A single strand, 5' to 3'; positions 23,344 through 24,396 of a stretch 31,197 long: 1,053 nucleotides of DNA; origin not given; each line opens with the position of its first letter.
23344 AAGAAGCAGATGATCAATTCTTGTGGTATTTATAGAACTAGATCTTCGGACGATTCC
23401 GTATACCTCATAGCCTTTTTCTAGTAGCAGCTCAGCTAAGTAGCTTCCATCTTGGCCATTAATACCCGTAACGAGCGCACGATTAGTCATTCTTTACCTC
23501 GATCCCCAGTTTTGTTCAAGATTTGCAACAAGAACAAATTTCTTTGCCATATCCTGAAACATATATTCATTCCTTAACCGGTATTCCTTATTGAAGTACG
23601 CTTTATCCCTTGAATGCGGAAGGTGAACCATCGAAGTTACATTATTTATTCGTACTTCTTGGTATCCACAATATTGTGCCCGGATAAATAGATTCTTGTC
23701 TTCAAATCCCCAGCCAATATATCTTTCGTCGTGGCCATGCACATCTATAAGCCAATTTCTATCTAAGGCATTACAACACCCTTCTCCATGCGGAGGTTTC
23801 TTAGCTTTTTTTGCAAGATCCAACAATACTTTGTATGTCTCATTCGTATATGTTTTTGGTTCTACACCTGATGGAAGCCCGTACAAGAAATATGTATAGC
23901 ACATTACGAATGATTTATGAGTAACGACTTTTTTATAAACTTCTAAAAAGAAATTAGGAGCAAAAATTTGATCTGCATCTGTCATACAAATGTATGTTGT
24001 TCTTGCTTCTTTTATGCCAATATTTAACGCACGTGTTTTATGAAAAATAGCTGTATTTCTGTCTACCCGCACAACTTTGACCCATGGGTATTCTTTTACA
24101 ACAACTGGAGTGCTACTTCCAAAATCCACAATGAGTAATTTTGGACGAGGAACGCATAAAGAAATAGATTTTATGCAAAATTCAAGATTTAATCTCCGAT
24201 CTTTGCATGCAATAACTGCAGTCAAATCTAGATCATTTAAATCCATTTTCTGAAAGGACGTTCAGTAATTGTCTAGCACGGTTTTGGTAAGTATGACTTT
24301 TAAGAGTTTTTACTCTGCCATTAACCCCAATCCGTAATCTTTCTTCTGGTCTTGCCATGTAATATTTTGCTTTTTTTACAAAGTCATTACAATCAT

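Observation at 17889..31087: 13-kb self-contained, all-soluble glycan-biosynthesis island next to the replication module of a phage-like replicon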

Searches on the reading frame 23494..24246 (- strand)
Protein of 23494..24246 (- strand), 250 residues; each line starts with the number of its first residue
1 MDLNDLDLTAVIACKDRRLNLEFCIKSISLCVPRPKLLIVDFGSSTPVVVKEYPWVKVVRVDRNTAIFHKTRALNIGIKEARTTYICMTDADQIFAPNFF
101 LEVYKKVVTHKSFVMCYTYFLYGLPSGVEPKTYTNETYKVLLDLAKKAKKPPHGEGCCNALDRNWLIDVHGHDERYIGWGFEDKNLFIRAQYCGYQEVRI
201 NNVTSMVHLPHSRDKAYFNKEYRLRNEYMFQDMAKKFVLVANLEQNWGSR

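Call 4: search_protein_families(library=pfam, proteins=[window:23494-24246:-], max_evalue=0.01)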
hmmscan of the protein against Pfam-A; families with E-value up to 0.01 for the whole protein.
window:23494-24246:- (250 aa): 4 families
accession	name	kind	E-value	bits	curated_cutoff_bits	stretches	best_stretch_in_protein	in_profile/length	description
PF00535.33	Glycos_transf_2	-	1.5e-13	51.5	23.3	1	10-167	2-165/168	Glycosyl transferase family 2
PF02709.20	Glyco_transf_7C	-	3.3e-10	39.9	23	1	156-211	21-77/78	N-terminal domain of galactosyltransferase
PF10111.15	Glyco_tranf_2_2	-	3.6e-09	37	27.3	1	33-109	28-107/276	Glycosyltransferase like family 2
PF13641.12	Glyco_tranf_2_3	-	0.0062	17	27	1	50-115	52-120/230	Glycosyltransferase like family 2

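Call 39: find_related_loci(query=A2, collection=viral_contigs, flank=10000)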
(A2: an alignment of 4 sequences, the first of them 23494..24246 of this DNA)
Query A2 (250 aa) in viral_contigs; peptide patterns used: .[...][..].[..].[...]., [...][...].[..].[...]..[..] (x = any residue, [..] = any of these).
83 stretches matched a pattern; 10 encode a relative of the query (tblastn E <= 1e-3); 10 distinct loci.
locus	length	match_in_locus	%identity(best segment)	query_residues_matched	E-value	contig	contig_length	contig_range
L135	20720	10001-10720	46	6-248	3e-68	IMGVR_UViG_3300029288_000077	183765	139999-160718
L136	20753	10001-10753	44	1-248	1e-64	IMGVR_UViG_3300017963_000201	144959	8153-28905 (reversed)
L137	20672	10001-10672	44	8-231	4e-59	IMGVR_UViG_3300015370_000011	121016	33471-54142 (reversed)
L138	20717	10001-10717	42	6-249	2e-58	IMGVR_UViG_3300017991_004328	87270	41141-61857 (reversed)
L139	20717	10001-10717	42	6-249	2e-58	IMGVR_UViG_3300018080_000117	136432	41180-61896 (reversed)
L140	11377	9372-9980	30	8-222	3e-17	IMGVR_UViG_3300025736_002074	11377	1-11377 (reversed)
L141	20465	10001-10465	24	63-199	4e-9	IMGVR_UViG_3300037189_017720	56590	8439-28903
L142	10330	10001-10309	25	136-231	1e-4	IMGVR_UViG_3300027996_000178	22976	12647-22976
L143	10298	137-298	38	169-220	1e-4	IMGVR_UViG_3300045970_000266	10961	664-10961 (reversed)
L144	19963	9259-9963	41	7-248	1e-54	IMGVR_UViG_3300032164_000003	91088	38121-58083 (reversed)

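Call 41: search_protein_families(library=pfam, proteins=[L144:1324-2166:-, L144:2179-2892:-, L144:3522-4676:+, L144:4627-5691:+, L144:5684-6115:+, L135:541-1680:+, L135:1999-4350:-, L135:5060-5599:-, L135:6071-7051:+, L135:7052-8134:+], max_evalue=0.001)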
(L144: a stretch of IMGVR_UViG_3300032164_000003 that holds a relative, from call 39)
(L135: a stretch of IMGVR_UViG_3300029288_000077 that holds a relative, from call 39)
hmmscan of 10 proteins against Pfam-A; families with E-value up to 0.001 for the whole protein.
L144:1324-2166:- (280 aa): 3 families
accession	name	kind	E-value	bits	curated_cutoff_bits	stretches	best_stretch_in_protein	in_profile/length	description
PF01555.25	N6_N4_Mtase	-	9.4e-46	157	26.7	1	24-266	1-220/221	DNA methylase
PF03602.21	Cons_hypoth95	-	1.2e-07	32.1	24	0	7-40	95-132/182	Conserved hypothetical protein 95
PF05175.20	MTS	-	0.001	19.2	23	0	227-275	31-81/170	Methyltransferase small domain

L144:2179-2892:- (237 aa): 1 family
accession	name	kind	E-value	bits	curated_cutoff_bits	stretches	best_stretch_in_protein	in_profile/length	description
PF18894.6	PhageMetallopep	-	9.1e-31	107.2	23.7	1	16-142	2-125/134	Putative phage metallopeptidase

L144:3522-4676:+ (384 aa): 0 families

L144:4627-5691:+ (354 aa): 2 families
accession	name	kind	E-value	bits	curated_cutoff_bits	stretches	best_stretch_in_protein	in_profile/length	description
PF00534.26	Glycos_transf_1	-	1.5e-05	25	26.4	1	267-326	110-171/172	Glycosyl transferases group 1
PF13692.12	Glyco_trans_1_4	-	0.00033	21.4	27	1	245-313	72-142/142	Glycosyl transferases group 1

L144:5684-6115:+ (143 aa): 0 families

L135:541-1680:+ (379 aa): 4 families
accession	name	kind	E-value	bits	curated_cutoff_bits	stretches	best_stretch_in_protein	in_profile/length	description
PF01385.25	OrfB_IS605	-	1.5e-28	99.8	30.5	1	167-278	2-117/120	Probable transposase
PF07282.18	Cas12f1-like_TNB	-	4.6e-24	84.8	26.3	1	292-358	1-60/60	Cas12f1-like, TNB domain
PF12323.14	HTH_OrfB_IS605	-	3.7e-15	55.6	21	1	1-46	1-47/47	Helix-turn-helix domain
PF08271.17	Zn_Ribbon_TF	-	0.00015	21.7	29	1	321-350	2-31/43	TFIIB zinc-binding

L135:1999-4350:- (783 aa): 1 family
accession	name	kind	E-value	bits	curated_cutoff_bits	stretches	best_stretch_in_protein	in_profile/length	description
PF07669.17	Eco57I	-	7.2e-05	23.4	25.3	1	368-452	78-159/171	Eco57I restriction-modification methylase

L135:5060-5599:- (179 aa): 1 family
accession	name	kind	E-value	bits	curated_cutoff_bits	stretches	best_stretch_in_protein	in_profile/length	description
PF18894.6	PhageMetallopep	-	5.1e-29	101.5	23.7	1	14-161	3-133/134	Putative phage metallopeptidase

L135:6071-7051:+ (326 aa): 0 families

L135:7052-8134:+ (360 aa): 2 families
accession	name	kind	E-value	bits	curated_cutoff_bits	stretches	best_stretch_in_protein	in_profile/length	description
PF00534.26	Glycos_transf_1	-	5.8e-05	23.1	26.4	1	256-317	108-171/172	Glycosyl transferases group 1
PF13692.12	Glyco_trans_1_4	-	0.00051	20.8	27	1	254-304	90-142/142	Glycosyl transferases group 1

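Call 42: search_protein_families(library=phrogs, proteins=[L139:12188-14086:+, L139:14143-14718:+, L139:14718-17855:+, L139:17865-18725:+, L139:18742-19905:+, L139:11097-12059:-, L135:1999-4350:-, L135:541-1680:+, L144:1324-2166:-, L144:2179-2892:-], max_evalue=0.001)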
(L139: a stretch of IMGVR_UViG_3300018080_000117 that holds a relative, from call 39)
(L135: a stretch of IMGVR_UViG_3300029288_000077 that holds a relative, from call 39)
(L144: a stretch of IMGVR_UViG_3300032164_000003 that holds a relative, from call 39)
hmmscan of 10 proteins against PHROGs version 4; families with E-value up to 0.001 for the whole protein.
L139:12188-14086:+ (632 aa): 2 families
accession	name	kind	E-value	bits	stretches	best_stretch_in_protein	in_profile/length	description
phrog_17415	-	head and packaging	3e-61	208.6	2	124-517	400-780/940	terminase large subunit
phrog_19372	-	unknown function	0.00057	21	0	114-163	29-78/90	-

L139:14143-14718:+ (191 aa): 0 families

L139:14718-17855:+ (1045 aa): 0 families

L139:17865-18725:+ (286 aa): 0 families

L139:18742-19905:+ (387 aa): 1 family
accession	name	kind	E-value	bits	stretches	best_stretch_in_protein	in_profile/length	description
phrog_4704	-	tail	0.00059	19.6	0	168-353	42-195/625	tail length tape measure protein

L139:11097-12059:- (320 aa): 1 family
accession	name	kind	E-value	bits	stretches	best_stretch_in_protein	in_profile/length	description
phrog_540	-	DNA, RNA and nucleotide metabolism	1.4e-27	97.4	1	44-260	294-531/715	nucleotide-sugar epimerase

L135:1999-4350:- (783 aa): 0 families

L135:541-1680:+ (379 aa): 6 families
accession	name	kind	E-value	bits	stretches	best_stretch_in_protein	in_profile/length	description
phrog_506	-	integration and excision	3.4e-116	389.7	1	1-365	6-367/403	transposase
phrog_12300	-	integration and excision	2.1e-55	188.9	1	149-362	28-241/286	transposase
phrog_13964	-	integration and excision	1.9e-54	185.7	1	1-240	1-235/237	transposase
phrog_17087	-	unknown function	4.3e-32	112.2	1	235-365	4-135/141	-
phrog_16792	-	unknown function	7.5e-08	33.8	1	215-360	3-155/180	-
phrog_25073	-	unknown function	1.8e-06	28.9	1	3-112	5-111/114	-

L144:1324-2166:- (280 aa): 8 families
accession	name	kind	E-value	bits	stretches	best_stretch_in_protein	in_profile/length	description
phrog_67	-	other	1e-52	181.2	1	7-273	126-347/743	DNA methyltransferase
phrog_3008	-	other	1e-17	65.2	1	200-272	142-214/244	DNA methyltransferase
phrog_498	-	other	7.8e-17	62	1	19-272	218-423/633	DNA methyltransferase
phrog_18293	-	other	8.8e-13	49.3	1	203-272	41-110/119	methyltransferase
phrog_6952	-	other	3.3e-11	44.4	1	190-272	99-178/181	DNA methyltransferase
phrog_6025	-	other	7.1e-09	36.5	0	6-40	13-47/192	DNA methyltransferase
phrog_23148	-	unknown function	2.5e-07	31.9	1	207-270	84-147/165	-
phrog_23085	-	unknown function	0.00013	22.6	1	203-269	39-105/138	-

L144:2179-2892:- (237 aa): 2 families
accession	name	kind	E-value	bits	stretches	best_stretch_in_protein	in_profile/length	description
phrog_513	-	integration and excision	6e-17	62.8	1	25-152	37-187/208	transposase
phrog_18648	-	unknown function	0.00044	21.3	0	99-146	8-62/87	-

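Call 74: find_related_loci(query=L144:763-1257:-, collection=viral_contigs, flank=10000)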
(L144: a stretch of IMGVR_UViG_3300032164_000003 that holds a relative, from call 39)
Query L144:763-1257:- (164 aa) in viral_contigs; peptide patterns used: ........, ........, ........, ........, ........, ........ (x = any residue, [..] = any of these).
15 stretches matched a pattern; 1 encode a relative of the query (tblastn E <= 1e-3); 1 distinct loci.
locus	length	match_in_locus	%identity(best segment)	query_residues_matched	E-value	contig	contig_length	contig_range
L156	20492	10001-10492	100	1-164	8e-108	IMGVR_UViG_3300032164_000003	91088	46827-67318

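Call 76: search_protein_families(library=phrogs, proteins=[L156:10864-11397:+, L156:11428-11775:+, L156:11784-12191:+, L156:12199-12945:+, L156:12939-13538:+, L156:13522-15459:+, L156:15559-16170:+, L156:16186-17439:+, L156:17443-18597:+, L156:19048-19323:+], max_evalue=0.01)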
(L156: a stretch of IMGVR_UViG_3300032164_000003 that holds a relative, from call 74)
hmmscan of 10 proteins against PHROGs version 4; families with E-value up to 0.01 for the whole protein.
L156:10864-11397:+ (177 aa): 0 families

L156:11428-11775:+ (115 aa): 4 families
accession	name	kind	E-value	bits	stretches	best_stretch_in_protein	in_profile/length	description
phrog_739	-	lysis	7.2e-05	24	1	16-108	7-97/122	Rz-like spanin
phrog_31287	-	unknown function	0.0016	19.1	1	1-63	15-78/211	-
phrog_5975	-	unknown function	0.0033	18.2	1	29-99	35-111/182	-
phrog_6197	-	lysis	0.008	17.3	0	15-107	5-103/167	Rz-like spanin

L156:11784-12191:+ (135 aa): 0 families

L156:12199-12945:+ (248 aa): 1 family
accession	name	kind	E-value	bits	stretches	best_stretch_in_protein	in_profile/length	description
phrog_3980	-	unknown function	1.8e-39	136.8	1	1-241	3-246/495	-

L156:12939-13538:+ (199 aa): 1 family
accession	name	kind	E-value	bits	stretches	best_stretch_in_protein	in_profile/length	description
phrog_13105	-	unknown function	9.7e-08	32.9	1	101-185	142-226/239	-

L156:13522-15459:+ (645 aa): 2 families
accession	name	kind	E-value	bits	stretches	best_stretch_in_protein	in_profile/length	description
phrog_17415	-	head and packaging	1.6e-59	202.8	1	127-515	401-781/940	terminase large subunit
phrog_9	-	head and packaging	0.00035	20.5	0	173-284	261-346/812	terminase large subunit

L156:15559-16170:+ (203 aa): 0 families

L156:16186-17439:+ (417 aa): 0 families

L156:17443-18597:+ (384 aa): 1 family
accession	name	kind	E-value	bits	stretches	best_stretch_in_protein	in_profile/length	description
phrog_17476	-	unknown function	0.0078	17.5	0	122-200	7-83/155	-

L156:19048-19323:+ (91 aa): 0 families

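Call 85: search_protein_families(library=pfam, proteins=[L144:6119-6460:+, L144:6397-7074:+, L144:7049-7615:+, L144:7608-8249:+, L144:8231-9247:+, L144:11713-12594:+, L144:12591-13616:+, L144:13624-14271:+, L144:14268-14783:+, L156:12199-12945:+], max_evalue=0.001)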
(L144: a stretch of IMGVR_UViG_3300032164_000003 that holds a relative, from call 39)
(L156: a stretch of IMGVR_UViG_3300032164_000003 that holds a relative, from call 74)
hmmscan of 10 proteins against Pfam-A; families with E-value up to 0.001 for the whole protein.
L144:6119-6460:+ (113 aa): 0 families

L144:6397-7074:+ (225 aa): 0 families

L144:7049-7615:+ (188 aa): 1 family
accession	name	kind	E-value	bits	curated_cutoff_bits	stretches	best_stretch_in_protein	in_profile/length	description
PF02075.23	RuvC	-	0.00022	21.6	22.2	1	5-123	1-118/148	Crossover junction endodeoxyribonuclease RuvC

L144:7608-8249:+ (213 aa): 2 families
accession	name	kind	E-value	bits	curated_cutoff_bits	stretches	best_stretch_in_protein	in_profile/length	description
PF13641.12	Glyco_tranf_2_3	-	3.6e-08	34.1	27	1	30-187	54-219/230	Glycosyltransferase like family 2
PF00535.33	Glycos_transf_2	-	2.7e-06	27.9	23.3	1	51-103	70-122/168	Glycosyl transferase family 2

L144:8231-9247:+ (338 aa): 6 families
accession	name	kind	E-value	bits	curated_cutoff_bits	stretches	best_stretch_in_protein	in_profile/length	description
PF00534.26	Glycos_transf_1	-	8.9e-16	58.3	26.4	1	174-314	25-170/172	Glycosyl transferases group 1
PF13692.12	Glyco_trans_1_4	-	6e-15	56.2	27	1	164-302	4-142/142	Glycosyl transferases group 1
PF13524.12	Glyco_trans_1_2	-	1.1e-06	29.1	25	1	230-327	39-140/144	Glycosyl transferase-like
PF20706.3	GT4-conflict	-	1.5e-06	27.9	26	1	139-328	171-384/385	Family 4 Glycosyltransferase in conflict systems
PF13439.12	Glyco_transf_4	-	2e-05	25.1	28.5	0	121-150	135-167/170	Glycosyltransferase Family 4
PF00687.26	Ribosomal_L1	-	0.00073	19.6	32.2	0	279-337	45-107/198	Ribosomal protein L1p/L10e family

L144:11713-12594:+ (293 aa): 1 family
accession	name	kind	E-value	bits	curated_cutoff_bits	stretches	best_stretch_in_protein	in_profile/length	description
PF04230.19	PS_pyruv_trans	-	6.3e-17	62.8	25.3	1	14-236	1-277/280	Polysaccharide pyruvyl transferase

L144:12591-13616:+ (341 aa): 1 family
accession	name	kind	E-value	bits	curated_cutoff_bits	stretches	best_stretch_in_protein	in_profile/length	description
PF04055.27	Radical_SAM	-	7.2e-09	36.5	29.5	1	30-141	2-112/166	Radical SAM superfamily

L144:13624-14271:+ (215 aa): 0 families

L144:14268-14783:+ (171 aa): 0 families

L156:12199-12945:+ (248 aa): 2 families
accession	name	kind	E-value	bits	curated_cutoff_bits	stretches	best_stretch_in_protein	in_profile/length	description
PF00483.29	NTP_transferase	-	6.7e-50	170.4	21.2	1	2-242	1-242/245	Nucleotidyl transferase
PF12804.13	NTP_transf_3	-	2.5e-12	47.7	27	1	3-132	1-121/160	MobA-like NTP transferase domain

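Call 87: search_dna_similar(query=L156:13522-15459:+, collection=phages, mode=protein, max_rows=12)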
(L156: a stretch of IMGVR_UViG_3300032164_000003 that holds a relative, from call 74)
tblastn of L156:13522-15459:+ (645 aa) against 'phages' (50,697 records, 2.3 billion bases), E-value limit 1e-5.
Records with a match: 308; places in all: 308; records where one place covers at least 80% of the query: 27.
Best place of each record, by identity: <60% 308.
By first word of the organism name: Streptomyces 127; Erwinia 49; Gordonia 30; Pseudomonas 26; Dickeya 8; Microcystis 8; Rhodococcus 7; Rhizobium 6; Thermus 6; Tsukamurella 6; and 17 more.
By host as written in the record: Streptomyces griseus ATCC 10137 52; Erwinia amylovora 43; Streptomyces lividans JI 1326 29; Gordonia terrae 3612 18; - 15; Streptomyces viridochromogenes DSM40736 12; Pseudomonas putida KT2440 and Paw85 9; Streptomyces sanglieri UNT16F27A 9; and 57 more.
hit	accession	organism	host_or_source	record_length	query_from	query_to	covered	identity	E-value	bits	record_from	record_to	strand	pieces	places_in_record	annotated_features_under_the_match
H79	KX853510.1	Virus Rctr197k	enrichment culture DAMO/AAA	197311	43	601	87%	30.2%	5e-64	235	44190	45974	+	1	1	similar to similar to terminase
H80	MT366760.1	Vibrio phage vB_VcorM_GR7B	Vibrio coralliilyticus RE98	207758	99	630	82%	27.1%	9e-45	178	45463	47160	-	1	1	hypothetical protein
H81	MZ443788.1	Erwinia phage pEa_SNUABM_35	Erwinia amylovora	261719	127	642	80%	27.3%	2e-40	164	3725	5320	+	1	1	hypothetical protein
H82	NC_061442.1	Erwinia phage pEa_SNUABM_35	Erwinia amylovora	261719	127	642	80%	27.3%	2e-40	164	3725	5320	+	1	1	terminase large subunit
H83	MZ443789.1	Erwinia phage pEa_SNUABM_36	Erwinia amylovora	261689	127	642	80%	27.3%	2e-40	164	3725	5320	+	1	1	hypothetical protein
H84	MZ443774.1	Erwinia phage pEa_SNUABM_32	Erwinia amylovora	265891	127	642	80%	27.0%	6e-41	166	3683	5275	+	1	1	hypothetical protein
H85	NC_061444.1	Erwinia phage pEa_SNUABM_32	Erwinia amylovora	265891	127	642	80%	27.0%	6e-41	166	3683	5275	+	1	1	terminase large subunit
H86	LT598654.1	Phage NCTB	surface water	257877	54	549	77%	28.0%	1e-48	189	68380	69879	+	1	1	Phage protein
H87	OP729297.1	Erwinia phage vB_Ea_2910A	Erwinia amylovora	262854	127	642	80%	26.9%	1e-38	159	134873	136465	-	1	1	hypothetical protein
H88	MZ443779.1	Erwinia phage pEa_SNUABM_33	Erwinia amylovora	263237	127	642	80%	26.9%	1e-38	159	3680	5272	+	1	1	hypothetical protein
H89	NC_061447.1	Erwinia phage pEa_SNUABM_33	Erwinia amylovora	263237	127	642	80%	26.9%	1e-38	159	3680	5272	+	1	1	terminase large subunit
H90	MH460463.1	Dickeya phage vB_DsoM_AD1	Dickeya solani MK10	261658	127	642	80%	26.6%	2e-38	159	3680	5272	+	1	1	putative terminase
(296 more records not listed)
